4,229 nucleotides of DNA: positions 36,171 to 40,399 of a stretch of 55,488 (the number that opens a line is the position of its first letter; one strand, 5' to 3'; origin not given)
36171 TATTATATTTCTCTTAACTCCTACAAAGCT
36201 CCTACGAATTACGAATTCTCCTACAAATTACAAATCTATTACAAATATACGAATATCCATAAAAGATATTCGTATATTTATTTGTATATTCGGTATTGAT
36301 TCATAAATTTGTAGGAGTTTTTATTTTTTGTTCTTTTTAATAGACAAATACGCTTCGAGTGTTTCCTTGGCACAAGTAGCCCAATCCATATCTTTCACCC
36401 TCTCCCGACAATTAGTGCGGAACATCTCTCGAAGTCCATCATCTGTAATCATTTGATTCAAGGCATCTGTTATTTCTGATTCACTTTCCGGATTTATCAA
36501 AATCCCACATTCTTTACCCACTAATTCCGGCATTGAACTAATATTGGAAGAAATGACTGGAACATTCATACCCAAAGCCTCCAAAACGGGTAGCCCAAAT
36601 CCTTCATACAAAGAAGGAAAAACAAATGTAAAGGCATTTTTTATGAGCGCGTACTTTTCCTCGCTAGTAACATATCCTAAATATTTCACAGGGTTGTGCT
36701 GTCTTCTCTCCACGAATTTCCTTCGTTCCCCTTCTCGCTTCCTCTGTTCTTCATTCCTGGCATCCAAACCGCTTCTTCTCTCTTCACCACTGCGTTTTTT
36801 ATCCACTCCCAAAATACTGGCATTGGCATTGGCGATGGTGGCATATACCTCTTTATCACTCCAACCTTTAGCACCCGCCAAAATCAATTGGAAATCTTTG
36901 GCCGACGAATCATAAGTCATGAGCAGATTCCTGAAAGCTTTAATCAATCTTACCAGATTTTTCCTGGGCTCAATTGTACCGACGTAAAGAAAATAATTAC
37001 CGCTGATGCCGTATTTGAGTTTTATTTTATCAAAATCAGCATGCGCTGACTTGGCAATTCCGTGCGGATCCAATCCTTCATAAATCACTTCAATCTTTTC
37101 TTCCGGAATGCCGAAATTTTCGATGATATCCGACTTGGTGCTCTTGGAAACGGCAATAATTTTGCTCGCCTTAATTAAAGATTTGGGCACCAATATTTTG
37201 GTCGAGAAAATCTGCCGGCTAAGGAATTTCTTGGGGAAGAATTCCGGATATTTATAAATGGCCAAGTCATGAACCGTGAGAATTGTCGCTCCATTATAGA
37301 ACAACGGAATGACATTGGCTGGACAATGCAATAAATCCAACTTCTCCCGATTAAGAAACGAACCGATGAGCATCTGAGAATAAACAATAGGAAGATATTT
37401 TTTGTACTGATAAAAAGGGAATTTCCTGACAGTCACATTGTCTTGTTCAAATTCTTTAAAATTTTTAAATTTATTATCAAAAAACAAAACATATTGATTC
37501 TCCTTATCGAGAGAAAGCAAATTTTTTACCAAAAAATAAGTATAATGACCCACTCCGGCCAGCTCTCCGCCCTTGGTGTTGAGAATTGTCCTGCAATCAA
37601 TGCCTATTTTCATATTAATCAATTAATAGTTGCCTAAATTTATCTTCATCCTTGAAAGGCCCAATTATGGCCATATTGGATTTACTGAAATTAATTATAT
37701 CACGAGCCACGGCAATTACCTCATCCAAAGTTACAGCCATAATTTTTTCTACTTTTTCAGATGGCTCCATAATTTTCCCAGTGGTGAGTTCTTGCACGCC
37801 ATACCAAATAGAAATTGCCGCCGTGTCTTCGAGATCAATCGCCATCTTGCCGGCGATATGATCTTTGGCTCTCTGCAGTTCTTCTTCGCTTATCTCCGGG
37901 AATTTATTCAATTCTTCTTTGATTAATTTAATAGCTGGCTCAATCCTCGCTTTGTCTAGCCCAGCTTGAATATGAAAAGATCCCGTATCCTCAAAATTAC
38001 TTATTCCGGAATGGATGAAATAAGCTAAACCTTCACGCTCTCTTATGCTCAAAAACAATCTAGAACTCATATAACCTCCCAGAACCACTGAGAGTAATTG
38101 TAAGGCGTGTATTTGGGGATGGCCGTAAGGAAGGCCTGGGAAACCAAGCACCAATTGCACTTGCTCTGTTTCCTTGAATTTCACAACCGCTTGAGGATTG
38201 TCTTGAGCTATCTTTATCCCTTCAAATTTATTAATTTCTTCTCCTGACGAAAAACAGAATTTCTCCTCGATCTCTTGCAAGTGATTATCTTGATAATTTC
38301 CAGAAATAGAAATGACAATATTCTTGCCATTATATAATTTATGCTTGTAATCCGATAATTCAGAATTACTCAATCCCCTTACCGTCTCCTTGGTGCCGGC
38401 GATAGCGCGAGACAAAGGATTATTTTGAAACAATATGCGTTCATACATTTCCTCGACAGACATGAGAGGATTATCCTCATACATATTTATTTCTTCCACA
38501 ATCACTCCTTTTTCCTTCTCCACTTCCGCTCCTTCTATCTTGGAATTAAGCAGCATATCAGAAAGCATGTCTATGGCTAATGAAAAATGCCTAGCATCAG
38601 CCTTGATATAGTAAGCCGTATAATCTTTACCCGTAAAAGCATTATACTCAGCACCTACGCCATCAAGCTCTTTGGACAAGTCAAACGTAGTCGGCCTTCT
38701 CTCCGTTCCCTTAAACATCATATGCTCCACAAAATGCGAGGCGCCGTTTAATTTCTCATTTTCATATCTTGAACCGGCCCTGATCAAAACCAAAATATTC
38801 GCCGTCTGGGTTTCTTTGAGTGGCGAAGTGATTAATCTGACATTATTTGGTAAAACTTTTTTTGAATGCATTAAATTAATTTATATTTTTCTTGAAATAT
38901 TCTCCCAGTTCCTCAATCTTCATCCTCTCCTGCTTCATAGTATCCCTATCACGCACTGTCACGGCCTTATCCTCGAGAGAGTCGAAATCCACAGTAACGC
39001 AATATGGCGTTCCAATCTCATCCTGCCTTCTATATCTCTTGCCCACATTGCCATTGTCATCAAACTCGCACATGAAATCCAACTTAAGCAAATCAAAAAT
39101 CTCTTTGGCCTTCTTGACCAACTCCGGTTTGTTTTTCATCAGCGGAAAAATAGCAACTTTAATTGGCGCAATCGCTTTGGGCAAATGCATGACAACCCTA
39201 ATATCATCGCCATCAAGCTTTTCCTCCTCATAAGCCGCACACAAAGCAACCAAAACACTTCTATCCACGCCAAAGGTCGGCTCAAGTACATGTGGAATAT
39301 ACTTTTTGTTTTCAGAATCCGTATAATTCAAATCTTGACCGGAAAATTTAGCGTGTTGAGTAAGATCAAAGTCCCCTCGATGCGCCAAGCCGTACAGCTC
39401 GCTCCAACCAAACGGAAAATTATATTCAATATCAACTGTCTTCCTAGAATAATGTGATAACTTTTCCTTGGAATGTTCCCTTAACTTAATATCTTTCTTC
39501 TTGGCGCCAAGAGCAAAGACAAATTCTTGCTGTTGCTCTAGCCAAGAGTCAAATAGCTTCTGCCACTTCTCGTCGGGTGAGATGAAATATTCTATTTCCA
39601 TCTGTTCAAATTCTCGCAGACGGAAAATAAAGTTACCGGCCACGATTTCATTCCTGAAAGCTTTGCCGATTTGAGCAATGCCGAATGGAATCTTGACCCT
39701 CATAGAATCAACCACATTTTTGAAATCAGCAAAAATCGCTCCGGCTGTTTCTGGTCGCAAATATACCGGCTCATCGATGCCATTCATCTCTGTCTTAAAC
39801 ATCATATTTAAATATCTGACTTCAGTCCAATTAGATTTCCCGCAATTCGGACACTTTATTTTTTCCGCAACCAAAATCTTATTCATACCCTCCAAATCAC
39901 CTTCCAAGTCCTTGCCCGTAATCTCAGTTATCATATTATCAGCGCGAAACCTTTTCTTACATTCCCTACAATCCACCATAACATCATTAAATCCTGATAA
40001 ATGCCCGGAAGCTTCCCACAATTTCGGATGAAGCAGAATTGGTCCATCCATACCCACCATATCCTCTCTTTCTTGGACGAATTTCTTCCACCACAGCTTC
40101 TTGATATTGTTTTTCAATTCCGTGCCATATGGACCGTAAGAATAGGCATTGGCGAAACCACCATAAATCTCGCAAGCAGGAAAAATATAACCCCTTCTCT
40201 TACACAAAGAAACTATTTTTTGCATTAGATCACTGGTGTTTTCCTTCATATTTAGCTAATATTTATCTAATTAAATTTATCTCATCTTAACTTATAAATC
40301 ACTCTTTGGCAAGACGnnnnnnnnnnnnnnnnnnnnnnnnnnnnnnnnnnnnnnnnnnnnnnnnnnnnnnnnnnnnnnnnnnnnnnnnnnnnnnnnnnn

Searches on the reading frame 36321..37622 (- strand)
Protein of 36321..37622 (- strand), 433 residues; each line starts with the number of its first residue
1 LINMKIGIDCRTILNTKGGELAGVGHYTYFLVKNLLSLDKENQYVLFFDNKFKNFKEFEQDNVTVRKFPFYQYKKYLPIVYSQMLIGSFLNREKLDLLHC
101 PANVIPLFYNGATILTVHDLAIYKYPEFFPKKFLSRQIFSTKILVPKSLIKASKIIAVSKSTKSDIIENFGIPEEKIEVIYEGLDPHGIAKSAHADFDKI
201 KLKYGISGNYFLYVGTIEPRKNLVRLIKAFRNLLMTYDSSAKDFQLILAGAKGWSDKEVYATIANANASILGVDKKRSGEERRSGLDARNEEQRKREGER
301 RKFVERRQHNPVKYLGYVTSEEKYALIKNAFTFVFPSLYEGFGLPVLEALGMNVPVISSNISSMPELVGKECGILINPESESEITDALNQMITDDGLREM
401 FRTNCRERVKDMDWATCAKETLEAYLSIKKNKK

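Call 20: search_protein_families(library=pfam, proteins=[window:36321-37622:-], max_evalue=0.01)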
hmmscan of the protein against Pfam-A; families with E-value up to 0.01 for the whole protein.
window:36321-37622:- (433 aa): 5 families
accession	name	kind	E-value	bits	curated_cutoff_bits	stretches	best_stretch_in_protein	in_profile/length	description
PF00534.26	Glycos_transf_1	-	2.8e-29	102.3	26.4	1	208-407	15-171/172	Glycosyl transferases group 1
PF13692.12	Glyco_trans_1_4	-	3.3e-23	83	27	1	303-394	48-142/142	Glycosyl transferases group 1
PF13439.12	Glyco_transf_4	-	6e-15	56.1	28.5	1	23-186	3-168/170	Glycosyltransferase Family 4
PF20706.3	GT4-conflict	-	4.8e-08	32.8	26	1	293-386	242-335/385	Family 4 Glycosyltransferase in conflict systems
PF13524.12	Glyco_trans_1_2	-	0.0046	17.3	25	0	311-414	28-135/144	Glycosyl transferase-like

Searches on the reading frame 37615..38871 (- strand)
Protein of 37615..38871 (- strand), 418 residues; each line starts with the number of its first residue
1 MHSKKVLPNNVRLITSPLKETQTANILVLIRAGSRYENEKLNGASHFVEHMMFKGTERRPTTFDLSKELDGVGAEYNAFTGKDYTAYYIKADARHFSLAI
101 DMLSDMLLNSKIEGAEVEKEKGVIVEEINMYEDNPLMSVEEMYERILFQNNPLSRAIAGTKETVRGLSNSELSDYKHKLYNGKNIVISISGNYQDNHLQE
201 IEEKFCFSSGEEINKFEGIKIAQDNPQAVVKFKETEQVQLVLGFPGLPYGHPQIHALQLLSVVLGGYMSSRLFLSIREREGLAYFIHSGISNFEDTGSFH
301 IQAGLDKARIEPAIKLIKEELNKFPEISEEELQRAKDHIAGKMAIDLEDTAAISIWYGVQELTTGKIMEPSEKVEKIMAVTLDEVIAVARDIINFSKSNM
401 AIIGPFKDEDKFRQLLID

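Call 20: search_protein_families(library=pfam, proteins=[window:37615-38871:-], max_evalue=0.01)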
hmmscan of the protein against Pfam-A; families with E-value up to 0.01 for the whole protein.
window:37615-38871:- (418 aa): 2 families
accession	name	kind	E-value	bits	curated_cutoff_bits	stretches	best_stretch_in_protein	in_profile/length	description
PF00675.25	Peptidase_M16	-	2.8e-39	134.8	22.3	1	19-160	8-148/149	Insulinase (Peptidase family M16)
PF05193.26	Peptidase_M16_C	-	2.4e-32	112.7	23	1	168-337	3-179/181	Peptidase M16 inactive domain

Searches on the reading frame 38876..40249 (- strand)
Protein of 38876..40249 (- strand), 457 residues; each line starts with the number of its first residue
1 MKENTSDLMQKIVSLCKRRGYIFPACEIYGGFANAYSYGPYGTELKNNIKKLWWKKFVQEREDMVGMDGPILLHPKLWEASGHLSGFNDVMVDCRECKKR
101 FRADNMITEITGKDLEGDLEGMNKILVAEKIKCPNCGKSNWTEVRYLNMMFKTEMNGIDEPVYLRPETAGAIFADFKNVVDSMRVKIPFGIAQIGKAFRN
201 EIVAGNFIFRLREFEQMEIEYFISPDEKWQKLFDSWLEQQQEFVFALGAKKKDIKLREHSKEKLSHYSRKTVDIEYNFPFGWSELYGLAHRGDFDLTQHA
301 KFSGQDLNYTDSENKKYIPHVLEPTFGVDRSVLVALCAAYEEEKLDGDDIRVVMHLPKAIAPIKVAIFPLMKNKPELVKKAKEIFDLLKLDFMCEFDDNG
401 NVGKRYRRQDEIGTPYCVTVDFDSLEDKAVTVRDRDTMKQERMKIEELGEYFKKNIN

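Call 20: search_protein_families(library=pfam, proteins=[window:38876-40249:-], max_evalue=0.01)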
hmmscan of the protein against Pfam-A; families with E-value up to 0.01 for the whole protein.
window:38876-40249:- (457 aa): 3 families
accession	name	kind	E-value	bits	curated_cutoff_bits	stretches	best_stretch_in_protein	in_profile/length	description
PF03129.25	HGTP_anticodon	-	1.7e-23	83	21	1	364-455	1-94/94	Anticodon binding domain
PF00587.30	tRNA-synt_2b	-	7e-13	49.5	29.3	1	151-336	1-176/179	tRNA synthetase class II core domain (G, H, P, S and T)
PF12322.14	T4_baseplate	-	0.0077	16.4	24.5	0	103-151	167-218/219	T4 bacteriophage base plate protein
